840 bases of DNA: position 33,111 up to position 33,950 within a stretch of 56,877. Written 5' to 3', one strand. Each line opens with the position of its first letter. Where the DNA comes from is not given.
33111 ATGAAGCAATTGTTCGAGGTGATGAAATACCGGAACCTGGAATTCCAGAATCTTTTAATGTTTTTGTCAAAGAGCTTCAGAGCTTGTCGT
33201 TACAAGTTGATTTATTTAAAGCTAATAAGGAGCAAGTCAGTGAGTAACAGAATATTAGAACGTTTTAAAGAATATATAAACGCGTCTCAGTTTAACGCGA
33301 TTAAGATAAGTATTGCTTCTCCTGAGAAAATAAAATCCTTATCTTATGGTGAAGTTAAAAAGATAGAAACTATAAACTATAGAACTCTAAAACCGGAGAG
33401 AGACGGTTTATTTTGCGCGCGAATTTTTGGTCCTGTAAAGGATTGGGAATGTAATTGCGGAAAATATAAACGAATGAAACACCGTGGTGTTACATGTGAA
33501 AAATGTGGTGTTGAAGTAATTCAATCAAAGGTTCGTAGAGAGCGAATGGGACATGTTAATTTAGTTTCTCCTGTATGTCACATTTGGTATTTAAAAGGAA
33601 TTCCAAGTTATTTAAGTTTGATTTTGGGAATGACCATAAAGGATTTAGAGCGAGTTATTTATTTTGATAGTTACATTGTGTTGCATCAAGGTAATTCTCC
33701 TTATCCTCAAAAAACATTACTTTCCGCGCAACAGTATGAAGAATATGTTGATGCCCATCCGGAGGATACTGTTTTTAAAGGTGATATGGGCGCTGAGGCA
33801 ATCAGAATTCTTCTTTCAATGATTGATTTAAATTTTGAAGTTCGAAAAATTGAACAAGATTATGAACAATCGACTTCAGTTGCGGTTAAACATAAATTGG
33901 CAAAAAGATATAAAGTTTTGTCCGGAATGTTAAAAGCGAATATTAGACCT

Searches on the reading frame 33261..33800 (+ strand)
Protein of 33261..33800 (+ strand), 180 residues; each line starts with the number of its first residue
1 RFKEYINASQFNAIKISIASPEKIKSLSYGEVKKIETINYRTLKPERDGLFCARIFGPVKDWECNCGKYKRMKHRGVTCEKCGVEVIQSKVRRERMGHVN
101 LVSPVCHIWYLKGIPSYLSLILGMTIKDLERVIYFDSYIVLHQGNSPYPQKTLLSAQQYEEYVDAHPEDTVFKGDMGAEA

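Call 45: search_solved_structures(query=window:33261-33800:+, max_evalue=0.001, show_alignments=5)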
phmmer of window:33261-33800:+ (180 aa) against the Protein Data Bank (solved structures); distinct sequences matched with E-value up to 0.001: 76 (the best 60 are shown).
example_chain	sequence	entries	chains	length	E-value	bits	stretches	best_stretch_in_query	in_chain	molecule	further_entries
6wmr_D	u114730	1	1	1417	4.8e-70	238.3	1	6-180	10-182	DNA-directed RNA polymerase subunit beta'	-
6wmp_D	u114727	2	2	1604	5.7e-70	238.1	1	6-180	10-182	DNA-directed RNA polymerase subunit beta'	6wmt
8g1s_J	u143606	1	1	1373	3.8e-69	235.4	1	6-180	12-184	DNA-directed RNA polymerase subunit beta'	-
8re4_D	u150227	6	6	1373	3.8e-69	235.4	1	6-180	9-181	DNA-directed RNA polymerase subunit beta'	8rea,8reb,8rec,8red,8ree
9q94_D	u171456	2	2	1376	3.8e-69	235.4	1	6-180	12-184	DNA-directed RNA polymerase subunit beta'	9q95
8aby_D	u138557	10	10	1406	4e-69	235.3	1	6-180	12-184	DNA-directed RNA polymerase subunit beta'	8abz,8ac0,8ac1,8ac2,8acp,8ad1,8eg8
10ma_J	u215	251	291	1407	4e-69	235.3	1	6-180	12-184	DNA-directed RNA polymerase subunit beta' | Escherichia coli RNA polymerase beta' subunit | DNA-DIRECTED RNA POLYMERASE BETA'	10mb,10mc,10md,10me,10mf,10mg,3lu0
8eg7_J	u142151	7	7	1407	4e-69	235.3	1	6-180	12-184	DNA-directed RNA polymerase subunit beta'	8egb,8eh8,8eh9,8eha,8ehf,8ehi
6vyw_AE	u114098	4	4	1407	4e-69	235.3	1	6-180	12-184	DNA-directed RNA polymerase subunit beta'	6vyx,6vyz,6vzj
6n60_D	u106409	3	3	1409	4e-69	235.3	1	6-180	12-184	DNA-directed RNA polymerase subunit beta'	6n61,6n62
9gda_D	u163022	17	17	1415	4e-69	235.3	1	6-180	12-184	DNA-directed RNA polymerase subunit beta'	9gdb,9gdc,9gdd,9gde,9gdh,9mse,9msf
3iyd_D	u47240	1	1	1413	4e-69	235.3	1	6-180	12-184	DNA-directed RNA polymerase subunit beta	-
4jkr_D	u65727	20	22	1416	4e-69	235.3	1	6-180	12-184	DNA-DIRECTED RNA POLYMERASE SUBUNIT BETA'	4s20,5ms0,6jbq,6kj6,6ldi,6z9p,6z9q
6xas_J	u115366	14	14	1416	4e-69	235.3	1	6-180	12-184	DNA-directed RNA polymerase subunit beta'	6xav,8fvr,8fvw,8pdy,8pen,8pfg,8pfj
6tqn_Y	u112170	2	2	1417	4e-69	235.3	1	6-180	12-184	DNA-directed RNA polymerase subunit beta'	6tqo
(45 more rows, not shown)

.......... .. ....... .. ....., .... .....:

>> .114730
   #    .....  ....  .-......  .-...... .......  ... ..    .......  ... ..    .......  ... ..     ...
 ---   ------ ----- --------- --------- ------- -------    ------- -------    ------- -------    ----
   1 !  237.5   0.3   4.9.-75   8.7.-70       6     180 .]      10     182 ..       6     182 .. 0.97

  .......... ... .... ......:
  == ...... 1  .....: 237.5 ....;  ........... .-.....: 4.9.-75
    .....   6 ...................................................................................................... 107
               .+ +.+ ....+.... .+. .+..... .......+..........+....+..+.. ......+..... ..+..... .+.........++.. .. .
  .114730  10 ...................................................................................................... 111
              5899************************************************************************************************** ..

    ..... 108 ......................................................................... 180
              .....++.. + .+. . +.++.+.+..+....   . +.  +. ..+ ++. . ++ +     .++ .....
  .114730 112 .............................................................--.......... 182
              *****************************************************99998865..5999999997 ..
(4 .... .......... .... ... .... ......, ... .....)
